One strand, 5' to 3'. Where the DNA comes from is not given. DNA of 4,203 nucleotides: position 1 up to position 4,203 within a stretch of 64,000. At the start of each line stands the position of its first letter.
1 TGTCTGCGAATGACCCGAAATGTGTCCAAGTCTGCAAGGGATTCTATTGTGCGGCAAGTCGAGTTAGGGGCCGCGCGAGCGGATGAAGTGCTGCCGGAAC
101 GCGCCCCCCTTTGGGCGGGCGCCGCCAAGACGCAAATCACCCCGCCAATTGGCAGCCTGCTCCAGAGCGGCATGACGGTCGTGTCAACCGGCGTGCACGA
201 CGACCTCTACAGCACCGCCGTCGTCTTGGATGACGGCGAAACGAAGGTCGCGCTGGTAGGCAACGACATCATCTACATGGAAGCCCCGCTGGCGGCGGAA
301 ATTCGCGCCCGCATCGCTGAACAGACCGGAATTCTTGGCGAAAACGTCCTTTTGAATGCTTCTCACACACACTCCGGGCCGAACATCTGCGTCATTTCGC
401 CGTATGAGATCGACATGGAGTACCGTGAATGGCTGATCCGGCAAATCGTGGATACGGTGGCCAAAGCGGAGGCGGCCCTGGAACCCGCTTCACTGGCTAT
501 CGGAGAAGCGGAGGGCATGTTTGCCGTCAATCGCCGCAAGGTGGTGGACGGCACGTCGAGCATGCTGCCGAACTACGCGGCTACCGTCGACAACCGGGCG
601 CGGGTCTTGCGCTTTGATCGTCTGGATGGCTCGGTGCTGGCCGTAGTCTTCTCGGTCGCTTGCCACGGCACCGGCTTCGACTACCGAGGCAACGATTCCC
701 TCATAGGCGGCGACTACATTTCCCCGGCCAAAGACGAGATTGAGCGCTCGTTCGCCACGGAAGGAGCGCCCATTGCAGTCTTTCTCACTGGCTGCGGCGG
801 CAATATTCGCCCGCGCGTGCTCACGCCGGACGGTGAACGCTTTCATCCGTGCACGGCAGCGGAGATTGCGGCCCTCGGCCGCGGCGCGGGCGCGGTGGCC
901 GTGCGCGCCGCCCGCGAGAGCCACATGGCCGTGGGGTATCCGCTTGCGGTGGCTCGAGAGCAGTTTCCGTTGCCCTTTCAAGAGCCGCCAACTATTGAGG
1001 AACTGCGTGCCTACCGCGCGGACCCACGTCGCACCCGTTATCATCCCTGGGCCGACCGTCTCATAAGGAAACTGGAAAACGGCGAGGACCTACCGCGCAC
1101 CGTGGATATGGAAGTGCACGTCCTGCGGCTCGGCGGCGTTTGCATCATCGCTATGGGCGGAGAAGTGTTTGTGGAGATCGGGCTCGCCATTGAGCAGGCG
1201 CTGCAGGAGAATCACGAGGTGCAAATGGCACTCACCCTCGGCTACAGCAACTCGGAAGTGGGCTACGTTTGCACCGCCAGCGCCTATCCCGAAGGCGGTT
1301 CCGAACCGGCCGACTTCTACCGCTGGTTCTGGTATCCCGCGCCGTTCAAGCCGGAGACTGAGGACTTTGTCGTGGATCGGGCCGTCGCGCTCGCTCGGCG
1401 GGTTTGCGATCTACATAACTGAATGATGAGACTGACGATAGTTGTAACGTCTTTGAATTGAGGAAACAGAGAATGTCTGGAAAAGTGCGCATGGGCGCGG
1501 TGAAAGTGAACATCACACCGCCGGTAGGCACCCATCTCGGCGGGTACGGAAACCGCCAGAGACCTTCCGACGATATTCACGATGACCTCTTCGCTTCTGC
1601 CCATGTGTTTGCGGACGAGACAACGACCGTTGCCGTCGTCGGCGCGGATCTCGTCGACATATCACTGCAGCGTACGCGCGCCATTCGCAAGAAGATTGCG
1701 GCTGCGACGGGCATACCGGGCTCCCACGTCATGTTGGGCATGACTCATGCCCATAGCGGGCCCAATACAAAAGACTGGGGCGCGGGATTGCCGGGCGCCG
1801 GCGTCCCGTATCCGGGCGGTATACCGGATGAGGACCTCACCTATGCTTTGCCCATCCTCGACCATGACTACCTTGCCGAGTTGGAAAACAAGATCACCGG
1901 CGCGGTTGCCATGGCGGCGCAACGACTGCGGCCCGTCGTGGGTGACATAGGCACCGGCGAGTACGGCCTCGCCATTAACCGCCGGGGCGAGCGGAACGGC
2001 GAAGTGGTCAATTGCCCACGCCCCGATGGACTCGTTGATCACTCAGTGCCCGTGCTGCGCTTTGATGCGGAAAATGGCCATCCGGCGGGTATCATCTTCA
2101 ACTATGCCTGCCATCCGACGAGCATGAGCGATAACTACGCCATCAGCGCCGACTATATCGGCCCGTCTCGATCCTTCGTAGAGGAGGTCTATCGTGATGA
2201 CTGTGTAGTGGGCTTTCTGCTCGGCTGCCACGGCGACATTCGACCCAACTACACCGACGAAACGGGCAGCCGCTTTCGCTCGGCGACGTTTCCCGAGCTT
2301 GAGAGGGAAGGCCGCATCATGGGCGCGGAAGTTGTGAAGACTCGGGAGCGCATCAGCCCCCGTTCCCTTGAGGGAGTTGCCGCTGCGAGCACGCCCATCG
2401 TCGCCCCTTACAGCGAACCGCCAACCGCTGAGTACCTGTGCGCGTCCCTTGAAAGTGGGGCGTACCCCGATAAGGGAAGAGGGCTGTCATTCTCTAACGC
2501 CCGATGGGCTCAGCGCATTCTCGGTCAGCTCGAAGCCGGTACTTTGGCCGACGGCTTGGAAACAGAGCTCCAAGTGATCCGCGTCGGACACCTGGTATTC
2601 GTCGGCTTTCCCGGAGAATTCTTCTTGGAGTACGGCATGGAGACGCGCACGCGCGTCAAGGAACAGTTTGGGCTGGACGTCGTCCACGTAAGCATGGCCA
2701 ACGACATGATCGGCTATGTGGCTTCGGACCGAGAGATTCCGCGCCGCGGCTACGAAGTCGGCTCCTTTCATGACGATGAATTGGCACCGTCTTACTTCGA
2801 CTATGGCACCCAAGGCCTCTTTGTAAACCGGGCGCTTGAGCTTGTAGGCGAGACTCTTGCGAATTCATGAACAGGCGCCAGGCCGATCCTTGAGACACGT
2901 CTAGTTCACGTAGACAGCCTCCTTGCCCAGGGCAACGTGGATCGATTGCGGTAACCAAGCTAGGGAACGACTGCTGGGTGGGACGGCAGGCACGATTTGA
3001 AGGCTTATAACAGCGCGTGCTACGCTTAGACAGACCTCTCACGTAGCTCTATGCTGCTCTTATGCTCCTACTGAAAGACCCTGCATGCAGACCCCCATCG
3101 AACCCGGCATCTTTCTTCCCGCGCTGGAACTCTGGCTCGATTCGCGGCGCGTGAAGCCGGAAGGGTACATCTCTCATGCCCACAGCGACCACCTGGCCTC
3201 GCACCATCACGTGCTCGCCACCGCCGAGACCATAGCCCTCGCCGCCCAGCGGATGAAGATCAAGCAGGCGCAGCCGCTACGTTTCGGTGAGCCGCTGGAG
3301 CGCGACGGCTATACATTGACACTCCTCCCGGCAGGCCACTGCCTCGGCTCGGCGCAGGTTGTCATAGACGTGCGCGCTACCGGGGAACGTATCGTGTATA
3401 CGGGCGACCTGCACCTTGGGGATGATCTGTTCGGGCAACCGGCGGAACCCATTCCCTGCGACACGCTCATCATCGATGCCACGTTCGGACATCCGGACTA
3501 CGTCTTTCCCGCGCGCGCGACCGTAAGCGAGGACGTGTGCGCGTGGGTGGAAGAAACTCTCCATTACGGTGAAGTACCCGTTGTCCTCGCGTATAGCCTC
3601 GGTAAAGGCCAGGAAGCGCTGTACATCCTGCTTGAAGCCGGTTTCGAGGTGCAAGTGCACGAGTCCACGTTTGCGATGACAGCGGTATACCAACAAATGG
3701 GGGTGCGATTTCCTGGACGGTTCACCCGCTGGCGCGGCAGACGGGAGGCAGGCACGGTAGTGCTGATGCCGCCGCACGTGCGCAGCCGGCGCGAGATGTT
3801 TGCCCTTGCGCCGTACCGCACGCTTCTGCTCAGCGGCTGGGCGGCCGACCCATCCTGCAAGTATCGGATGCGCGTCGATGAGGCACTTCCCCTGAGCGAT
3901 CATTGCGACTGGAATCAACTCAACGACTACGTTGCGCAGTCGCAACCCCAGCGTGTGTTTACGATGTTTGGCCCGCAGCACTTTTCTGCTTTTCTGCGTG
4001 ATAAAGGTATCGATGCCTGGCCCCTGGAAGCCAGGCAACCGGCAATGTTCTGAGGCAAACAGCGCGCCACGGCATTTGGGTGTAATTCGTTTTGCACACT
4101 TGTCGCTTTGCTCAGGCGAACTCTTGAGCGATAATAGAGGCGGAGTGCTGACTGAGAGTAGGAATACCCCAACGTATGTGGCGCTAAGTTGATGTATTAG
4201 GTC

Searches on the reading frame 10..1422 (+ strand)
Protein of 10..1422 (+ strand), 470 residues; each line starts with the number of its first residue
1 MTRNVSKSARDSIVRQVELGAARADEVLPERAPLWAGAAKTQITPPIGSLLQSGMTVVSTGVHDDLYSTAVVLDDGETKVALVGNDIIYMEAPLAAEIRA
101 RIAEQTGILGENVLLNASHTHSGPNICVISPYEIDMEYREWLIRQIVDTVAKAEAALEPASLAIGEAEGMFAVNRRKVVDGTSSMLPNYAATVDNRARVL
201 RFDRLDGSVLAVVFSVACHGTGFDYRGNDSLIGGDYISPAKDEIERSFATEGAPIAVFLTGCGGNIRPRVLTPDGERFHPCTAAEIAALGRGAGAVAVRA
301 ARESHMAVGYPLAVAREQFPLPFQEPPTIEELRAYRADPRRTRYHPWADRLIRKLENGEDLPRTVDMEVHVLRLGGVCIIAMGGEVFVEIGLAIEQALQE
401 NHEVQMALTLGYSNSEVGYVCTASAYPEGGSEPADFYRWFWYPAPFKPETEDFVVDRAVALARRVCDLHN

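Call 8: search_protein_families(library=pfam, proteins=[window:10-1422:+], max_evalue=0.0001)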
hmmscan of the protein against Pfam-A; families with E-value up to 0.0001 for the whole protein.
window:10-1422:+ (470 aa): 1 family
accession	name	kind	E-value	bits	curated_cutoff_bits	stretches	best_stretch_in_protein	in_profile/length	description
PF04734.18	Ceramidase_alk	-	5.8e-18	65.3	32.1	1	55-282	25-271/509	Neutral/alkaline non-lysosomal ceramidase, N-terminal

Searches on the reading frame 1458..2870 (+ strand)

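Call 8: search_protein_families(library=pfam, proteins=[window:1458-2870:+], max_evalue=0.0001)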
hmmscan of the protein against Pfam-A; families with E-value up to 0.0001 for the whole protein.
window:1458-2870:+ (470 aa): 1 family
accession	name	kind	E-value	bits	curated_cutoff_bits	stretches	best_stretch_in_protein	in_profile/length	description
PF04734.18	Ceramidase_alk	-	2.1e-20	73.3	32.1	2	12-103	3-99/509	Neutral/alkaline non-lysosomal ceramidase, N-terminal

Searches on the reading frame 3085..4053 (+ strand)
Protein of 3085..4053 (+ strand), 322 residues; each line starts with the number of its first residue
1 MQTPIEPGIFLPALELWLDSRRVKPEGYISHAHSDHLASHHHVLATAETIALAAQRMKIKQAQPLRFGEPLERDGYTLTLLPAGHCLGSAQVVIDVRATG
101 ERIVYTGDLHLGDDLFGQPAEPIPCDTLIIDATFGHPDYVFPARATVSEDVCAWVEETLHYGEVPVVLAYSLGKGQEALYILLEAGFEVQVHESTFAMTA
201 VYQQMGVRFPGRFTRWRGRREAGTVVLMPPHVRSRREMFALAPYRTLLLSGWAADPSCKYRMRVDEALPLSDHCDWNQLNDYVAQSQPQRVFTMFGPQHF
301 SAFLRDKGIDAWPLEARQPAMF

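Call 8: search_protein_families(library=pfam, proteins=[window:3085-4053:+], max_evalue=0.0001)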
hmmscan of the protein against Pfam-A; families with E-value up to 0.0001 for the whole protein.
window:3085-4053:+ (322 aa): 1 family
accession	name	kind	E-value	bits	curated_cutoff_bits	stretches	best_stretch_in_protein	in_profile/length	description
PF12706.13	Lactamase_B_2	-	2.5e-05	24.4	27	1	29-140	36-172/200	Beta-lactamase superfamily domain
